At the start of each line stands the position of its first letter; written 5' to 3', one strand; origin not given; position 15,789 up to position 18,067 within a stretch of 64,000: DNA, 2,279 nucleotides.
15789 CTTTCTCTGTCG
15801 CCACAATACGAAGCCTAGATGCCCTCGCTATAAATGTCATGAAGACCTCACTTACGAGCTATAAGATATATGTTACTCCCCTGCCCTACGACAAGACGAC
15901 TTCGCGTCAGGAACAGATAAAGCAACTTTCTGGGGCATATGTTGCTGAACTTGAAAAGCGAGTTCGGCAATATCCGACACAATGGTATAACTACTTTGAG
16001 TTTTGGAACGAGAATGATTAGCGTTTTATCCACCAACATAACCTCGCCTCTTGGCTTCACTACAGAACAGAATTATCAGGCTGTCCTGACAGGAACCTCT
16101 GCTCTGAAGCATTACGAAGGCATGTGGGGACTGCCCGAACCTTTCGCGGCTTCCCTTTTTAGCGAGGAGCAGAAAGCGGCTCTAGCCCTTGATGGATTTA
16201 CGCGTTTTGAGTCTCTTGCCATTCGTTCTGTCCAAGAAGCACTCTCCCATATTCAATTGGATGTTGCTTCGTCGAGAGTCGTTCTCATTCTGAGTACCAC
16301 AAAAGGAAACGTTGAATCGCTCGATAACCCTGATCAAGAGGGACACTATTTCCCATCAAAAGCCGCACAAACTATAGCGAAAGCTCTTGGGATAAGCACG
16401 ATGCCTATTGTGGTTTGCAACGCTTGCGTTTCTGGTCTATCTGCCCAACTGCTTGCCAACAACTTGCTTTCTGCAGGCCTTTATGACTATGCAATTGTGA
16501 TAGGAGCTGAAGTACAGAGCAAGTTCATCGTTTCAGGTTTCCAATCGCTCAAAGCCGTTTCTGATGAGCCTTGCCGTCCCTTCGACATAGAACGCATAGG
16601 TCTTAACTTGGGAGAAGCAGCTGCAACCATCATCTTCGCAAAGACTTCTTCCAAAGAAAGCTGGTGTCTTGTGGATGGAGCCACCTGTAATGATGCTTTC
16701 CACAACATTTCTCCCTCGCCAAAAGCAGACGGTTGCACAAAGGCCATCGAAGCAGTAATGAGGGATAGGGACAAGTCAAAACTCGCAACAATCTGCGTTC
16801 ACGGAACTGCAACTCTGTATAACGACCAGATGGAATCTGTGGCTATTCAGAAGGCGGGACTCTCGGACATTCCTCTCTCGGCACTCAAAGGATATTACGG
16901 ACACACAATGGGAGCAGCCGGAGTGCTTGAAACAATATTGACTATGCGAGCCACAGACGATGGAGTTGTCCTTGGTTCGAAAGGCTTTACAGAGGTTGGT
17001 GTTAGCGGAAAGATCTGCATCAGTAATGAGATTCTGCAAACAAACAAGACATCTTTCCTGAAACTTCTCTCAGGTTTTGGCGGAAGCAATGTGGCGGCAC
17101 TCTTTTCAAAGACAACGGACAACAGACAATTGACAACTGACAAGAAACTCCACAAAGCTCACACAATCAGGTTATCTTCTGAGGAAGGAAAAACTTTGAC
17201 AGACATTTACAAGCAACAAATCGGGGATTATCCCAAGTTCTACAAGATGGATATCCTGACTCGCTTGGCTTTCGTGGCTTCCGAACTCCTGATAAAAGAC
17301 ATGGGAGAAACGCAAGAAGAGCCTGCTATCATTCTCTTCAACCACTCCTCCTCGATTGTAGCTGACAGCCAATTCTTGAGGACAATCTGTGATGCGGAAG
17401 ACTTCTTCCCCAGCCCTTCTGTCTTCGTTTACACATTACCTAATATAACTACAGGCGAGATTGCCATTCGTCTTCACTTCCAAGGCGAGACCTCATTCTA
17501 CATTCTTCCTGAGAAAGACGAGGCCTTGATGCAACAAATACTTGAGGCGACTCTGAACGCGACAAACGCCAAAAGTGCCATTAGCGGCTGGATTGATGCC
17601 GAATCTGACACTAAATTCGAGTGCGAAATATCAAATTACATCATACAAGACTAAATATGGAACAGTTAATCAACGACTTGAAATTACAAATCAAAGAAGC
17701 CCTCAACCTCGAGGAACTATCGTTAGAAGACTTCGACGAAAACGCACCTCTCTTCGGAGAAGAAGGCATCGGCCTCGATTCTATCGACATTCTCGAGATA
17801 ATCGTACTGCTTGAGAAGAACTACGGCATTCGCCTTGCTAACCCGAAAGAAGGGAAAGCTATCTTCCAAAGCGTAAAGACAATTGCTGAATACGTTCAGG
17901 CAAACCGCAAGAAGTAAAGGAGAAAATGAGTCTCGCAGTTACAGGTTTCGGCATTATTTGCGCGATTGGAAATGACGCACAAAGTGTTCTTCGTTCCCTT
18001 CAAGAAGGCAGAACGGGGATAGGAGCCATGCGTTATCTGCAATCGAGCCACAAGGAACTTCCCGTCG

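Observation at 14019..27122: Two-operon aryl-polyene/flexirubin-like lipid cluster with no visible reductive loop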

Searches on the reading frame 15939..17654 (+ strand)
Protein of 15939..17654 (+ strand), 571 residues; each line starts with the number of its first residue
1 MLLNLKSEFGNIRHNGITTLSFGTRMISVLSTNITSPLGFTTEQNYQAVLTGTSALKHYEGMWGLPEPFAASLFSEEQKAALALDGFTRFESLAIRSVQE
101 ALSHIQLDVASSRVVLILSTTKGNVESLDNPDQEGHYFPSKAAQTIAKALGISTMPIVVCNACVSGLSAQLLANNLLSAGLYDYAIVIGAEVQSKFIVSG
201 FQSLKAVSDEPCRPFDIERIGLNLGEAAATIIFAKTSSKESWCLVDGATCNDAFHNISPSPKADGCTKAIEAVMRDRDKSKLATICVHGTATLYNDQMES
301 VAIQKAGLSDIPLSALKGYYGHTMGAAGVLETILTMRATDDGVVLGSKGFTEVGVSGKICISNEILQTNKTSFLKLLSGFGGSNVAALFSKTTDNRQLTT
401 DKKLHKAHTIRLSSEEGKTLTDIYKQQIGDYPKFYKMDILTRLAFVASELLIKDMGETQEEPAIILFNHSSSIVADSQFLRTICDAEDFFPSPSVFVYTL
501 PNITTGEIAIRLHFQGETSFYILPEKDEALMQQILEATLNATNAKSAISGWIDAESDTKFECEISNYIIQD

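Call 4: search_protein_families(library=pfam, proteins=[window:15939-17654:+], max_evalue=0.01)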
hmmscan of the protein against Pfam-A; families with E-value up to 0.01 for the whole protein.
window:15939-17654:+ (571 aa): 3 families
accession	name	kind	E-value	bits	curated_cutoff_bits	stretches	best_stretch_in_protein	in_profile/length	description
PF00109.32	ketoacyl-synt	-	1e-14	55.2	20.8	1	65-235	67-248/252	Beta-ketoacyl synthase, N-terminal domain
PF02801.28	Ketoacyl-synt_C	-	1.1e-13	51.7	20.8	1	248-345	9-113/119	Beta-ketoacyl synthase, C-terminal domain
PF08545.16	ACP_syn_III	-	0.0045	17.3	24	0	161-197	5-41/80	3-Oxoacyl-[acyl-carrier-protein (ACP)] synthase III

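Call 9: search_protein_families(library=ncbifam, proteins=[window:15939-17654:+], max_evalue=0.01)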
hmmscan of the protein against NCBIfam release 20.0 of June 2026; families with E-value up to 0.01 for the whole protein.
window:15939-17654:+ (571 aa): 21 families
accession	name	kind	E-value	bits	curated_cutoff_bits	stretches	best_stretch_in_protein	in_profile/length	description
NF006618.0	PRK09185.1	subfamily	4.2e-49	167.6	407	1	139-391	137-392/394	beta-ketoacyl-ACP synthase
NF058662.1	cispenta_AmcF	equivalog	1.5e-42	145.9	325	1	32-390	7-368/369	cispentacin biosynthesis acyltransferase subunit AmcF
NF004618.0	PRK05952.1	equivalog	3.5e-35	121.6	455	1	32-390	7-381/384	beta-ketoacyl-ACP synthase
TIGR03150.1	fabF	equivalog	1.7e-33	115.9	493.75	1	141-389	139-406/407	beta-ketoacyl-ACP synthase II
NF005589.0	PRK07314.1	subfamily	6.9e-32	110.7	387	1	32-391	11-411/413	beta-ketoacyl-ACP synthase II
NF006274.0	PRK08439.1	equivalog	9.9e-25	87.1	621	1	156-391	155-405/406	beta-ketoacyl-ACP synthase II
NF004970.0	PRK06333.1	subfamily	1.3e-23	83.6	525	1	144-392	154-422/424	beta-ketoacyl-ACP synthase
NF005916.1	PRK07910.1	equivalog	4.7e-22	78.5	560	1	136-391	144-417/418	KasA/KasB family beta-ketoacyl-ACP synthase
NF005490.0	PRK07103.1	equivalog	2.3e-21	76.3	445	1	135-389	141-410/414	polyketide beta-ketoacyl:acyl carrier protein synthase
NF005076.0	PRK06501.1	equivalog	9.7e-21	74.1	629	1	141-390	153-421/425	beta-ketoacyl-ACP synthase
NF006587.0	PRK09116.1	equivalog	5.8e-19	68.1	470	1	151-346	152-359/408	beta-ketoacyl-ACP synthase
NF006434.0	PRK08722.1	equivalog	1.9e-18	66.6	759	1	143-350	140-370/414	beta-ketoacyl-ACP synthase II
NF041183.1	Pks2_ls1_myc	equivalog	8e-12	42.8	2400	1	124-353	134-375/2086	sulfolipid-1 biosynthesis phthioceranic/hydroxyphthioceranic acid synthase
NF005935.0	PRK07967.1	equivalog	1.4e-09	37.3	630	1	247-392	260-404/406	beta-ketoacyl-ACP synthase I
NF053555.1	prodigi_MBC_PigJ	equivalog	1.7e-08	33.2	900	1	142-331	492-688/759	prodigiosin MBC biosynthesis protein PigJ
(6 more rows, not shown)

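Call 44: search_solved_structures(query=window:16014-17654:+, max_evalue=0.01)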
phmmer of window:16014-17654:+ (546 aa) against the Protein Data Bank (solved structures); distinct sequences matched with E-value up to 0.01: 94 (the best 60 are shown).
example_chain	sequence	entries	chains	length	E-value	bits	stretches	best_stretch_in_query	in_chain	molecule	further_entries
6qsp_A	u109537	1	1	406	2.5e-28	102.1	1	117-361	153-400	Beta-ketoacyl synthase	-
7f28_B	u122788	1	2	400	1.3e-25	93.2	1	117-364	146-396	Putative 3-oxoacyl-[ACP] synthase FabV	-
1ox0_A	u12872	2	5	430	2.8e-24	88.7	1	7-366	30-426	Beta ketoacyl-acyl carrier protein synthase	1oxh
2rjt_A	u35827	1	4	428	4.4e-23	84.8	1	60-365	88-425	Beta-ketoacyl-ACP synthase II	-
2alm_A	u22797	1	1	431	9.4e-23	83.7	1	7-366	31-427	3-oxoacyl-(acyl-carrier-protein) synthase II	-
8z5c_A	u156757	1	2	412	6.4e-22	80.9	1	131-366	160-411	3-oxoacyl-[acyl-carrier-protein] synthase 2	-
8z5d_A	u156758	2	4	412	4.4e-21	78.2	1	131-366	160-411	3-oxoacyl-[acyl-carrier-protein] synthase 2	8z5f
8z5e_A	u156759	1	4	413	4.4e-21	78.2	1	131-366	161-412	3-oxoacyl-[acyl-carrier-protein] synthase 2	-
3o04_A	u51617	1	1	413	5.8e-21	77.8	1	125-367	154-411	beta-keto-acyl carrier protein synthase II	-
5sxo_A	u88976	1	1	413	5.9e-21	77.8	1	125-367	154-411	3-oxoacyl-[acyl-carrier-protein] synthase 2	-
9s5h_B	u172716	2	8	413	2.5e-19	72.4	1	121-361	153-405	3-oxoacyl-(Acyl-carrier-protein) synthase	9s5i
4ls5_A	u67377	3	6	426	2.3e-18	69.2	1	112-366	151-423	3-oxoacyl-[acyl-carrier-protein] synthase 2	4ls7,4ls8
4ls6_A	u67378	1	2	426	2.3e-18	69.2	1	112-366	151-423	3-oxoacyl-[acyl-carrier-protein] synthase 2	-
4jrh_A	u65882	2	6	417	1.1e-17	66.9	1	6-364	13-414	3-oxoacyl-[acyl-carrier-protein] synthase 2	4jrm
6p9k_A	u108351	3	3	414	1.4e-17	66.6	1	113-365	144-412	3-oxoacyl-ACP synthase | 3-oxoacyl-[acyl-carrier-protein] synthase 1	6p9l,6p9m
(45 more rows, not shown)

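Call 71: find_homologous_proteins(query=window:16014-17654:+, max_evalue=0.00001)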
Query window:16014-17654:+ (546 aa): 7997 proteins with E <= 0.00001 among 8000 candidates; the best 120 are listed.
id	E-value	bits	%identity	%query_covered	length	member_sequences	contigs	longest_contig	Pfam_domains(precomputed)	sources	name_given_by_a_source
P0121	0.0e+0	1182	98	100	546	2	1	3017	PF00109.33,PF02801.29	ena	-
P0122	0.0e+0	1178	97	100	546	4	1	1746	PF00109.33,PF02801.29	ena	-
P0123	0.0e+0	1174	97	100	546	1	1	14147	PF00109.33,PF02801.29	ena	-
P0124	0.0e+0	1132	94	100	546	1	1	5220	PF00109.33,PF02801.29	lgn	-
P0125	0.0e+0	1090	90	100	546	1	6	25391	PF00109.33,PF02801.29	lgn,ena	-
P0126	0.0e+0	1072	89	100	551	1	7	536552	PF00109.33,PF02801.29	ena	-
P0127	5.0e-286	967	81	100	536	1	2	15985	PF00109.33,PF02801.29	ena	-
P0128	1.2e-280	949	80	100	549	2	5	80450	PF00109.33,PF02801.29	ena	-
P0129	6.4e-280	947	80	100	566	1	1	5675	PF00109.33,PF02801.29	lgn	-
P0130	1.3e-277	939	78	99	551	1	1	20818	PF00109.33,PF02801.29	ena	-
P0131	2.3e-276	935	78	99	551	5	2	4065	PF00109.33,PF02801.29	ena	-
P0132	7.3e-275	930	78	100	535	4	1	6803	PF00109.33,PF02801.29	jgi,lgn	jgi:3-oxoacyl-[acyl-carrier-protein] synthase-1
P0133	2.0e-274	929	79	100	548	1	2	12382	PF00109.33,PF02801.29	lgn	-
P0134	2.4e-273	925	78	100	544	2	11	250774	PF00109.33,PF02801.29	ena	-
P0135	3.8e-273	925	77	99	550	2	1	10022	PF00109.33,PF02801.29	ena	-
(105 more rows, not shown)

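Call 74: find_encoding_contigs(protein=P0126, flank=10000, max_places=2)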
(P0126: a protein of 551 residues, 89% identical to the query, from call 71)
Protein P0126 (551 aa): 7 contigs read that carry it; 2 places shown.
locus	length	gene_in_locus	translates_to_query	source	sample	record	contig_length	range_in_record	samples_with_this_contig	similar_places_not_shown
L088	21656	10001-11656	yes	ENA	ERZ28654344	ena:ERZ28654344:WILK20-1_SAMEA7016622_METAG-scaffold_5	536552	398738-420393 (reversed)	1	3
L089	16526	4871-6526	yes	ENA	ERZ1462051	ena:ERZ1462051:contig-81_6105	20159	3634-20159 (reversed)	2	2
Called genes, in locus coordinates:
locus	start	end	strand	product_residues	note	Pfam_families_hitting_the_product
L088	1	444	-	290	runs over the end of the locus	PF02401:LYTB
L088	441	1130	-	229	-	PF02224:Cytidylate_kin, PF13189:Cytidylate_kin2, PF13238:AAA_18 (weak)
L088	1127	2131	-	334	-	PF03349:Toluene_X (faint)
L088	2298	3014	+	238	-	PF03544:TonB_C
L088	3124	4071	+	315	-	PF00348:polyprenyl_synt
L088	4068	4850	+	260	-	PF01026:TatD_DNase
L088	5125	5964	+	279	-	PF01618:MotA_ExbB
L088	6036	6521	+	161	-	-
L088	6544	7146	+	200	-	PF02472:ExbD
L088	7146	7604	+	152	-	PF02472:ExbD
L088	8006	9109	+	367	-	PF21212:Dimerisation2-like_dom, PF00891:Methyltransf_2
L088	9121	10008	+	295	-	PF03279:Lip_A_acyltrans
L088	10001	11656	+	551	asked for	PF00109:ketoacyl-synt, PF02801:Ketoacyl-synt_C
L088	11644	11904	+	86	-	PF00550:PP-binding (weak)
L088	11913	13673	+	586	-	PF00109:ketoacyl-synt, PF00108:Thiolase_N, PF02801:Ketoacyl-synt_C, PF00109:ketoacyl-synt, PF13723:Ketoacyl-synt_2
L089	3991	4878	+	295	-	PF03279:Lip_A_acyltrans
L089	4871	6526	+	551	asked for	PF00109:ketoacyl-synt, PF02801:Ketoacyl-synt_C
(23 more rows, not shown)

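Call 80: predict_structure(alignment_id=A4)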
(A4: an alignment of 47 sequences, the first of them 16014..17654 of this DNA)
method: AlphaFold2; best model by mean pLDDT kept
length: 546 residues; sequences in the alignment: 47
mean_pLDDT: 46.6   pTM: 0.47
mean pLDDT of the five models: 46.6, 43.0, 40.2, 38.4, 38.3
residues with pLDDT >= 90: 0; 70-90: 58; 50-70: 155; < 50: 333
segments of 3 or more residues with pLDDT < 50: 1-50, 96-113, 136-141, 165-212, 226-236, 264-269, 289-343, 354-358, 369-382, 384-387, 389-427, 433-495, 497-499, 529-535
pLDDT, mean of each block of 10 residues (from residue 1): 31 40 37 33 33 65 67 64 82 54 38 57 84 53 58 67 47 24 25 26 39 50 45 45 70 73 47 67 62 31 31 27 25 38 59 47 57 41 47 42 31 36 47 41 29 32 27 28 43 46 64 56 52 49 60
secondary structure, 60 per line:
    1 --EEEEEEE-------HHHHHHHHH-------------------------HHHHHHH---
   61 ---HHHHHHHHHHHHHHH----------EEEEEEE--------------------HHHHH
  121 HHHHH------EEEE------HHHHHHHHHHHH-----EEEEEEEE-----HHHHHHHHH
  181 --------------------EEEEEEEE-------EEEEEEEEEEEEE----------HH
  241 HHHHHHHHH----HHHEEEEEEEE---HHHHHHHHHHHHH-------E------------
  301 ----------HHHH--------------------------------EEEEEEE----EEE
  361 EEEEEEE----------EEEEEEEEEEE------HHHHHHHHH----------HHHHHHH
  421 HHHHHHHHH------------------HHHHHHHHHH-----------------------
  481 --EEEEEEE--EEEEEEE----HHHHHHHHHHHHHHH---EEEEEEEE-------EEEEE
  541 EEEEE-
elements in order: E3-9 H17-25 H51-57 H64-78 E89-95 H116-125 E132-135 H142-153 E159-166 H172-180 E201-208 E216-228 H239-249 E257-264 H268-280 H311-314 E347-353 E358-367 E378-388 H395-403 H414-429 H448-457 E483-489 E492-498 H503-517 E521-528 E536-545

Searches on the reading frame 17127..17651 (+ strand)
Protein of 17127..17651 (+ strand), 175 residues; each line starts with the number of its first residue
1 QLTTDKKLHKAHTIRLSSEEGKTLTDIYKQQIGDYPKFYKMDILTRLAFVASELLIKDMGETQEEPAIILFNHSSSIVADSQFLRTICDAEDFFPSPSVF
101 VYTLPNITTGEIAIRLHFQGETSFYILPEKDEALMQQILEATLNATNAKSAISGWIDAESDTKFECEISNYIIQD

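Call 49: search_solved_structures(query=A2, max_evalue=10)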
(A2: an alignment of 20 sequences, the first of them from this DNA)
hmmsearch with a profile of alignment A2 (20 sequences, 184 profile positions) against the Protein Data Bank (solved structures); distinct sequences matched with E-value up to 10: 3.
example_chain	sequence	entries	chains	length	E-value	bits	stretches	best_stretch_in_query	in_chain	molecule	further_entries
6kxd_B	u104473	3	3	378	0.039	16.6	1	55-136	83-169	Ketosynthase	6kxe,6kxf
7rm4_E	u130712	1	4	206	0.56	12.8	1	79-114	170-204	6-11 T cell receptor alpha chain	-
6dfq_E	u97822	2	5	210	1.1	11.9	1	79-114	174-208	TCR alpha chain | mouse TCR alpha chain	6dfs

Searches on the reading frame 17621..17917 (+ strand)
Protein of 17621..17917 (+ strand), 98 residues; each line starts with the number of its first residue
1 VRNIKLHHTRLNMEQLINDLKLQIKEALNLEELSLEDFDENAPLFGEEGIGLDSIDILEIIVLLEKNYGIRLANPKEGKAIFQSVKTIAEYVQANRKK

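Call 4: search_protein_families(library=pfam, proteins=[window:17621-17917:+], max_evalue=0.01)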
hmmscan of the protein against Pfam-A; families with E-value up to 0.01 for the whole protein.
window:17621-17917:+ (98 aa): 1 family
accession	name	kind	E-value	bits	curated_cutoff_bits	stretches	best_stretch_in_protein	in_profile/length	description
PF00550.31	PP-binding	-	1.2e-05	25.9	20.8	1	25-73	8-50/67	Phosphopantetheine attachment site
